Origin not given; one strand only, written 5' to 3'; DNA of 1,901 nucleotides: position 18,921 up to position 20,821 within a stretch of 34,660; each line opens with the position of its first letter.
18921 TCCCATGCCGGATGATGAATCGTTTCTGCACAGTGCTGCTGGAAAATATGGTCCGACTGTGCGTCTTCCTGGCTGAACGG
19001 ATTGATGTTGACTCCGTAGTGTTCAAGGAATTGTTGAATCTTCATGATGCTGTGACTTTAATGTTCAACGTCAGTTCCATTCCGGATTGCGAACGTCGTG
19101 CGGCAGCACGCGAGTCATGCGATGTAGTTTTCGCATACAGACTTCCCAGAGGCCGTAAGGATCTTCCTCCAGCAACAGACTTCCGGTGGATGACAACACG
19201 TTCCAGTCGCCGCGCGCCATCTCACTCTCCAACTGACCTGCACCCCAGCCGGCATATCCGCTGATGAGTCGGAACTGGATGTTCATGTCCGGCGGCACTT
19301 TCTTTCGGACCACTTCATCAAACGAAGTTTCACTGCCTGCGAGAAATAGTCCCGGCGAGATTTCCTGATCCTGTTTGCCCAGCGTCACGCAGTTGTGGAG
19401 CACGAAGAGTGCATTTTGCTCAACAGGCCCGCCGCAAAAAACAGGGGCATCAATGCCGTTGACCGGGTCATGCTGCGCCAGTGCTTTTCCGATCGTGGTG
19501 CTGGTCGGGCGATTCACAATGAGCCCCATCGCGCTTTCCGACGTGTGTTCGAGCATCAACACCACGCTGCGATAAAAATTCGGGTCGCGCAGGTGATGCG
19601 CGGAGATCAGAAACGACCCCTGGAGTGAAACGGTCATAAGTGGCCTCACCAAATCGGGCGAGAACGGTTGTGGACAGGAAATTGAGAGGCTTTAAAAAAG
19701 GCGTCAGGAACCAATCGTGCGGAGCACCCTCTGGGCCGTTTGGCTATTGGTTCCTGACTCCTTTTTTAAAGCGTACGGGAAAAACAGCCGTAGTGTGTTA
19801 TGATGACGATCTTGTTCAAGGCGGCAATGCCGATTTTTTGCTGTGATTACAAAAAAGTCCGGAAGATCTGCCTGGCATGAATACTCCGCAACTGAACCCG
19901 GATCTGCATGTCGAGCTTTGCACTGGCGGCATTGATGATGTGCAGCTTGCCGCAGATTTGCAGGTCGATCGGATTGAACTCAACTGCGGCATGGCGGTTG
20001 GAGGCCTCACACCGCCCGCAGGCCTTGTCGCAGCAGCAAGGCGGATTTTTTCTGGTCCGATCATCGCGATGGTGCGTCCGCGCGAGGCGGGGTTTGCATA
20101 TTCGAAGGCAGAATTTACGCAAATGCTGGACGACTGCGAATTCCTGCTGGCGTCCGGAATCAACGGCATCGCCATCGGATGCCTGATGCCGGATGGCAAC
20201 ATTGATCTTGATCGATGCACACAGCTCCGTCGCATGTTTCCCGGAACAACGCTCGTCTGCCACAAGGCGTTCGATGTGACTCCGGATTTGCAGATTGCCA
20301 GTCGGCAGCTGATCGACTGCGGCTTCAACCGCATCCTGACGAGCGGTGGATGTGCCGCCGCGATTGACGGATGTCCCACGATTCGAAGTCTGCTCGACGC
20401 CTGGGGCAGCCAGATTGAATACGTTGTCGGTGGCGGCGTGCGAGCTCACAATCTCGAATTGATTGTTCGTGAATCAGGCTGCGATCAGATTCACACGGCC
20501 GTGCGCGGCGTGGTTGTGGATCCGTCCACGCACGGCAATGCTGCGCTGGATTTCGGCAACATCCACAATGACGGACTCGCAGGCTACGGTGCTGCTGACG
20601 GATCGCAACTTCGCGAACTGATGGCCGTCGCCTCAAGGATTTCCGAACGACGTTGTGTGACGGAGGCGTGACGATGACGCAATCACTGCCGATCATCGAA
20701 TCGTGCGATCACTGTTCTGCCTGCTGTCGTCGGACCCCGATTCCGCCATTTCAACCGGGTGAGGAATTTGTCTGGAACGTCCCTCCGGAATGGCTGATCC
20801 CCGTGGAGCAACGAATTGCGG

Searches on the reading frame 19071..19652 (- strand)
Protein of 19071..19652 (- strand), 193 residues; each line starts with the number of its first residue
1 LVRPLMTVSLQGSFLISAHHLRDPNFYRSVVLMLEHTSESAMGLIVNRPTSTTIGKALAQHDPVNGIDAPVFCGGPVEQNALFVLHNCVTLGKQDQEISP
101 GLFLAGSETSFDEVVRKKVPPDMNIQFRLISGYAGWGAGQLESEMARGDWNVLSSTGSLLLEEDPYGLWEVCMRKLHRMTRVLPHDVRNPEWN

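Call 46: search_protein_families(library=pfam, proteins=[window:19071-19652:-], max_evalue=0.001)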
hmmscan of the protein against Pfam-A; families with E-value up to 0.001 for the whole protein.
window:19071-19652:- (193 aa): 1 family
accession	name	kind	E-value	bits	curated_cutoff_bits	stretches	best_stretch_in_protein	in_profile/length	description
PF02622.21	DUF179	-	1.1e-40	139.7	27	1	20-176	2-156/157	AlgH-like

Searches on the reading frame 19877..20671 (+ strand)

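Call 46: search_protein_families(library=pfam, proteins=[window:19877-20671:+], max_evalue=0.001)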
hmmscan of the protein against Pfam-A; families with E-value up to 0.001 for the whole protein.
window:19877-20671:+ (264 aa): 1 family
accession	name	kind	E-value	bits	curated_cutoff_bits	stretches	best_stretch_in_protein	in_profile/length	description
PF03932.20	CutC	-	5.1e-47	160.4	23.3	1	11-209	2-200/202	CutC family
